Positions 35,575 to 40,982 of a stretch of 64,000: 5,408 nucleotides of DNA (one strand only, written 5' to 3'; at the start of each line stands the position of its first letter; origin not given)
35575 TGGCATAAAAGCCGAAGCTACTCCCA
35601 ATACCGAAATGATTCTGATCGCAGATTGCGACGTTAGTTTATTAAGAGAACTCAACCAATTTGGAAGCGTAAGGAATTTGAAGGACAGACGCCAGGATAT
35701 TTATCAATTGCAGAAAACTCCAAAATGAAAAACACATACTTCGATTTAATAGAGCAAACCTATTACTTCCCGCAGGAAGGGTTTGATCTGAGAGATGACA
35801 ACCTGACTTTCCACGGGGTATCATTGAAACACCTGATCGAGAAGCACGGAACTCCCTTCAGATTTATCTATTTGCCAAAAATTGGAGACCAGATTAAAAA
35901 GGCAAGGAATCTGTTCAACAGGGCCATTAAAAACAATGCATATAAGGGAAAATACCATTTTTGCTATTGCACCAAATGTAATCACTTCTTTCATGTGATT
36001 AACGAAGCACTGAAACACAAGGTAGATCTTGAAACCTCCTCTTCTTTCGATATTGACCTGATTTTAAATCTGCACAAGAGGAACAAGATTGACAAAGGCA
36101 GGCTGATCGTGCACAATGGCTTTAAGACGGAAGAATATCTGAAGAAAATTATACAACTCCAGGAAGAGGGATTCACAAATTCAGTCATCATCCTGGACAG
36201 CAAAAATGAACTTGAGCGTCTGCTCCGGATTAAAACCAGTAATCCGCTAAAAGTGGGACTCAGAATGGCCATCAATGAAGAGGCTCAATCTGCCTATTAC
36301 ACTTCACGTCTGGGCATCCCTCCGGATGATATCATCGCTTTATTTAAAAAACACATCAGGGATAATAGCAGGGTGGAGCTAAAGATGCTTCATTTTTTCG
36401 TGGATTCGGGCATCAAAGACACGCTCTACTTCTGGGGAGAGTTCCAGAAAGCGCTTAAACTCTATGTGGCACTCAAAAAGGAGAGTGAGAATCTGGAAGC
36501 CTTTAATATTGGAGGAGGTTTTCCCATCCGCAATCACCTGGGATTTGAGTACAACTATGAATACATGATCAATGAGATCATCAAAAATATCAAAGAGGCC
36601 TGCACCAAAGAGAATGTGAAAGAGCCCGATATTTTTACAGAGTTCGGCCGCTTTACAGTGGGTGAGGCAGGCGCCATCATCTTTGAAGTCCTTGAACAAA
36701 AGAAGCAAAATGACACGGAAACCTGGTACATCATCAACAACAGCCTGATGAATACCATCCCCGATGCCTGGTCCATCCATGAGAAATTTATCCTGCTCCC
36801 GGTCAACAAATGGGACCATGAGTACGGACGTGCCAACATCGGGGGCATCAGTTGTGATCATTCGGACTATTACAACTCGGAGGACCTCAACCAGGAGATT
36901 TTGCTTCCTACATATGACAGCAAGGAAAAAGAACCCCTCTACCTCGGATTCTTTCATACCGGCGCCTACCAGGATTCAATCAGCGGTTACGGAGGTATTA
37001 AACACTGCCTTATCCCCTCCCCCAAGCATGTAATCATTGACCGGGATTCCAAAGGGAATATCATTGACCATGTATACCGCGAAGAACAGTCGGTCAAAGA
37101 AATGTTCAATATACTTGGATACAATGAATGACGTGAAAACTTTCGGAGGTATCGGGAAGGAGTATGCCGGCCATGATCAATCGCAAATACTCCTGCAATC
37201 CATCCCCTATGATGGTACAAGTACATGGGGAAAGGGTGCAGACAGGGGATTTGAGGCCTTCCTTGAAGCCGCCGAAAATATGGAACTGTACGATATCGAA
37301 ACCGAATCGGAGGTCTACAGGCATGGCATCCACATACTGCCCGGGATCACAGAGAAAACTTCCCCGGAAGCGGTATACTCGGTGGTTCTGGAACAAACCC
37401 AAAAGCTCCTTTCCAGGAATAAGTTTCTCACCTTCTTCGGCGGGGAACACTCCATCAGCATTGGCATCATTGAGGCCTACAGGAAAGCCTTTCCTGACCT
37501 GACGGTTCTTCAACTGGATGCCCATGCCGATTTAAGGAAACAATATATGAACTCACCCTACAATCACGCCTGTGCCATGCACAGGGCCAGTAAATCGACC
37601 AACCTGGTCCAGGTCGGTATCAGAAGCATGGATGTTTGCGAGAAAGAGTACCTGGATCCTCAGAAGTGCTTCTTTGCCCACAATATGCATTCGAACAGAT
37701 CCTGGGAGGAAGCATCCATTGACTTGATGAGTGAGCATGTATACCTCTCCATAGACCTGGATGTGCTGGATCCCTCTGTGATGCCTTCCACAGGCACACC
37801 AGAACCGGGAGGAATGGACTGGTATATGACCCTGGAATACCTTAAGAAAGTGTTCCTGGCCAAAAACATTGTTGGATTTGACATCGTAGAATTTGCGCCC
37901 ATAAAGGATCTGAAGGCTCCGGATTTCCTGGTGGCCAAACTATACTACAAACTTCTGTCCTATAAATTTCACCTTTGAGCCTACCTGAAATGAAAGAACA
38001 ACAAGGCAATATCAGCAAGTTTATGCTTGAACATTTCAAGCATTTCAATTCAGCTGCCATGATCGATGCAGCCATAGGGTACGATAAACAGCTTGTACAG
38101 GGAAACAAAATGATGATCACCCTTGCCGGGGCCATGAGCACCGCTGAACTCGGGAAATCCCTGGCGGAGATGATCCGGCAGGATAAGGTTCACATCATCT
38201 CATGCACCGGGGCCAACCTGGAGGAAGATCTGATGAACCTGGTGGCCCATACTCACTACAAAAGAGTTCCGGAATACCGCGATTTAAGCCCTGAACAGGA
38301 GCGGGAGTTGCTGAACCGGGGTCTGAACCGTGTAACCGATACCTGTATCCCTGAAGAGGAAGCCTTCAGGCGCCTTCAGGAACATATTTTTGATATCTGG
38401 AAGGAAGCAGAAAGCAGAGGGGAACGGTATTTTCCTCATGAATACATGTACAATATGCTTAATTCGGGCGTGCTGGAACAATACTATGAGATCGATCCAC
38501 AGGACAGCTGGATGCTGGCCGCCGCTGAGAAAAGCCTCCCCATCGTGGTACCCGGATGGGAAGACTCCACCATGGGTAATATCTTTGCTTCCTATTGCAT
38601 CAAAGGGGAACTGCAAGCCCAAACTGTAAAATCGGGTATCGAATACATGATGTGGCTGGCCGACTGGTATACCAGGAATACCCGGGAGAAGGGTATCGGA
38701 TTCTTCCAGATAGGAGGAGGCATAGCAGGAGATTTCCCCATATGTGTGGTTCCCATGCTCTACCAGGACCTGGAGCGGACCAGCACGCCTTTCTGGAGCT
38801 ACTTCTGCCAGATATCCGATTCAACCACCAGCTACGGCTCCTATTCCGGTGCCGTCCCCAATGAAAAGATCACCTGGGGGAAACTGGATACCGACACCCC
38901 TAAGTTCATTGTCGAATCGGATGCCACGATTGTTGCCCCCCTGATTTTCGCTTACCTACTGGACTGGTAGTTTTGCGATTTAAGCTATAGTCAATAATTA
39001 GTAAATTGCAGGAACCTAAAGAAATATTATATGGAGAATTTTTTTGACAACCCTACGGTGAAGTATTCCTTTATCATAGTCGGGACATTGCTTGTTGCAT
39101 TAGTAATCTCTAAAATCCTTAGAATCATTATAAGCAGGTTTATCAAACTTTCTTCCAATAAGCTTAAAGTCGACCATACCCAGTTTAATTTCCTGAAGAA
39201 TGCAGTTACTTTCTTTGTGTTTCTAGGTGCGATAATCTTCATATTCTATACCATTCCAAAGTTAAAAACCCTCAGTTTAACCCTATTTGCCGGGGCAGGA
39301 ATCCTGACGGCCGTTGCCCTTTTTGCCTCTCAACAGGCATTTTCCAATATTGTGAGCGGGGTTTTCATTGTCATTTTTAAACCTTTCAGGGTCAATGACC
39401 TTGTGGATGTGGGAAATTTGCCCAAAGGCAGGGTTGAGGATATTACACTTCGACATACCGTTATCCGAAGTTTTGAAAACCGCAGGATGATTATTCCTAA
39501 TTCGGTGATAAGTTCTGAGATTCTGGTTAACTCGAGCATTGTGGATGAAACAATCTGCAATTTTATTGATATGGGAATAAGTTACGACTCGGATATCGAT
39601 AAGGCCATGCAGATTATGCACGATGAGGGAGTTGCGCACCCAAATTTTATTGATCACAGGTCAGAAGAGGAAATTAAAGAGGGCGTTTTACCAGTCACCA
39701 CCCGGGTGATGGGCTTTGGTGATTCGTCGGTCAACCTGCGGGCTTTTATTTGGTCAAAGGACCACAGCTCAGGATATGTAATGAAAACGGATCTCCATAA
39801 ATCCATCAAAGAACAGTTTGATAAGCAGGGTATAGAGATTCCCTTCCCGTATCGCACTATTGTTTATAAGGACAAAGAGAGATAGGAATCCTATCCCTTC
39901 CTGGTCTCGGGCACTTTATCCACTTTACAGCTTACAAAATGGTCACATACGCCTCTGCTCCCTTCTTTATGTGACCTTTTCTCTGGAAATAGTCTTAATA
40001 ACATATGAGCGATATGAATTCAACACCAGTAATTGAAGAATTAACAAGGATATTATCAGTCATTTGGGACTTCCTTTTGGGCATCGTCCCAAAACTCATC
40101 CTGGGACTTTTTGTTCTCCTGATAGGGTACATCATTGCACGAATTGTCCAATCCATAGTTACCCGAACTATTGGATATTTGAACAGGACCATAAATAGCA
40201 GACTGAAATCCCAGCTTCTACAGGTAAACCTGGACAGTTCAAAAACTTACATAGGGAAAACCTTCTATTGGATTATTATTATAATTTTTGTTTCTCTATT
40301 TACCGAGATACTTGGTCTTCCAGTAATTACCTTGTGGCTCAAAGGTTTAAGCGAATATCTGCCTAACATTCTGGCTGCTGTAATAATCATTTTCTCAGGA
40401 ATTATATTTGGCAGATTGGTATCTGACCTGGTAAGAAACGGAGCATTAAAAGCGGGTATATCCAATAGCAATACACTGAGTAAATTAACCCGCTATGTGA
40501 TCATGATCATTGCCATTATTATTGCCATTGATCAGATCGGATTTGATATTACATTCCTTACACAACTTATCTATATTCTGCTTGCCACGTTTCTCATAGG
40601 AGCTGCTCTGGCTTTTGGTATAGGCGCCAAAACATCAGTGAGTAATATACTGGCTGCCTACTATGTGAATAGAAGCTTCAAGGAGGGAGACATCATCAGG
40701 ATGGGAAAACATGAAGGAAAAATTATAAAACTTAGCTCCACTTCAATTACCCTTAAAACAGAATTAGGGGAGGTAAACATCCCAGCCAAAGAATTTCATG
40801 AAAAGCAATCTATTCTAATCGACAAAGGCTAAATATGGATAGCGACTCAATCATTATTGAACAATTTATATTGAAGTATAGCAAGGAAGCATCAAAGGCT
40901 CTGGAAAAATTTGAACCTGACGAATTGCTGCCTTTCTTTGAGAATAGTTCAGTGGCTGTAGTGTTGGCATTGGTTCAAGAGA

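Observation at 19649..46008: Seven oriented copies of an ECF-sigma-type bipartite promoter motif (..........-N11/12-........) link a ~26-kb block of stress, ion, polyamine and unknown-enzyme operons into one putative regulon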

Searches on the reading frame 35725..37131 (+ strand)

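Call 10: search_protein_families(library=pfam, proteins=[window:35725-37131:+])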
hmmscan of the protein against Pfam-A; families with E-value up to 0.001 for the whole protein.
window:35725-37131:+ (468 aa): 2 families
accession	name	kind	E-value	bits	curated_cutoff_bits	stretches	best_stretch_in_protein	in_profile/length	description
PF02784.22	Orn_Arg_deC_N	-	2.5e-22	79.9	23.4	1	69-312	16-246/247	Pyridoxal-dependent decarboxylase, pyridoxal binding domain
PF00278.28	Orn_DAP_Arg_deC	-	1.2e-05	25.9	23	1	246-383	5-74/95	Pyridoxal-dependent decarboxylase, C-terminal sheet domain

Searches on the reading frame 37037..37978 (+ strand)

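Call 10: search_protein_families(library=pfam, proteins=[window:37037-37978:+])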
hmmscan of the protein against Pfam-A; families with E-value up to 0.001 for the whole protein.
window:37037-37978:+ (313 aa): 1 family
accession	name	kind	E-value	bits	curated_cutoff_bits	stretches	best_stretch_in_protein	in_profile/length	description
PF00491.26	Arginase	-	1e-56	192.9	22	1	51-306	3-277/280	Arginase family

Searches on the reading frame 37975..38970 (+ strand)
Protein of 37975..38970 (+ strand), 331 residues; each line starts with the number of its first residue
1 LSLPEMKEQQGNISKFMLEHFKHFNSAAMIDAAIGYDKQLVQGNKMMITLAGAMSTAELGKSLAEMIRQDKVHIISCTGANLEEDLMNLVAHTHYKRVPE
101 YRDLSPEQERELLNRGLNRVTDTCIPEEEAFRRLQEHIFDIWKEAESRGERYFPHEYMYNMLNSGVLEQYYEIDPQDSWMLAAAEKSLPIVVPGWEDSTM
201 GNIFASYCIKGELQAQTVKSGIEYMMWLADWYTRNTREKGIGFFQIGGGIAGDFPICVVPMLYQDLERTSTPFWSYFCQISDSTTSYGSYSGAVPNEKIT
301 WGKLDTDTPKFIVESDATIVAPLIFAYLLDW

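Call 10: search_protein_families(library=pfam, proteins=[window:37975-38970:+])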
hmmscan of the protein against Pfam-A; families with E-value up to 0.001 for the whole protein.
window:37975-38970:+ (331 aa): 1 family
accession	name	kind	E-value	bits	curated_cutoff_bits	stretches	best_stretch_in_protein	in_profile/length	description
PF01916.23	DS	-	1.7e-40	139.6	27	1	24-327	11-287/288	Deoxyhypusine synthase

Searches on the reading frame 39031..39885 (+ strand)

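Call 11: search_protein_families(library=pfam, proteins=[window:39031-39885:+])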
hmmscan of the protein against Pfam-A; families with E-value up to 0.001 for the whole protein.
window:39031-39885:+ (284 aa): 3 families
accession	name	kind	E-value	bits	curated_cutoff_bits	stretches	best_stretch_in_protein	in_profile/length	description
PF00924.24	MS_channel_2nd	-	4.4e-18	65.6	20.2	1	103-169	2-67/68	Mechanosensitive ion channel, beta-domain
PF21082.3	MS_channel_3rd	-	7.9e-06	26.6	21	1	180-270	4-88/88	Mechanosensitive ion channel MscS, C-terminal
PF03631.20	Virul_fac_BrkB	-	0.00045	20.4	33.7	1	14-110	122-217/259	Virulence factor BrkB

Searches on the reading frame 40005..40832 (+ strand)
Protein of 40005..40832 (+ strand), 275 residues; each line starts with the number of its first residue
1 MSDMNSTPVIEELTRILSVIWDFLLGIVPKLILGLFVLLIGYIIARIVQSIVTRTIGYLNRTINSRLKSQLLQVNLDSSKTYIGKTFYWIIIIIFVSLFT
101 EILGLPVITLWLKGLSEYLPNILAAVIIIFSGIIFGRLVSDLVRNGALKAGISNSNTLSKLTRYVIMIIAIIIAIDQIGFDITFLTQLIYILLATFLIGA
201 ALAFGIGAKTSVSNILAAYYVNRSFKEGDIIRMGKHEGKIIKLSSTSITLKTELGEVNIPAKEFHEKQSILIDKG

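Call 11: search_protein_families(library=pfam, proteins=[window:40005-40832:+])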
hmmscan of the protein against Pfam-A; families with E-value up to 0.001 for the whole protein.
window:40005-40832:+ (275 aa): 2 families
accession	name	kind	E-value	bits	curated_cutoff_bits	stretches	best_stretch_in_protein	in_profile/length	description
PF05552.17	MS_channel_1st_1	-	6.6e-14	52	22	2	115-154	10-49/50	Mechanosensitive ion channel, conserved TM helix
PF00924.24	MS_channel_2nd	-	6e-06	26.7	20.2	1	213-267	4-61/68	Mechanosensitive ion channel, beta-domain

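Call 20: search_protein_families(library=ncbifam, proteins=[window:40005-40832:+], max_evalue=0.00001)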
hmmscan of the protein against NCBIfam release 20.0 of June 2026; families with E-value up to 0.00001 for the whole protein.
window:40005-40832:+ (275 aa): 3 families
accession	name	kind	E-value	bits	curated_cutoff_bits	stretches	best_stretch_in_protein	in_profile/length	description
NF033912.1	msc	subfamily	2.2e-13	50.2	100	1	16-209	171-362/365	mechanosensitive ion channel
NF007662.0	PRK10334.1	subfamily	1.2e-10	41.1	321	1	117-257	26-162/286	small-conductance mechanosensitive channel MscS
NF047602.1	MscsSHelicob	equivalog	3.7e-07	29.9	400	1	118-252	9-139/260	small-conductance mechanosensitive channel MscS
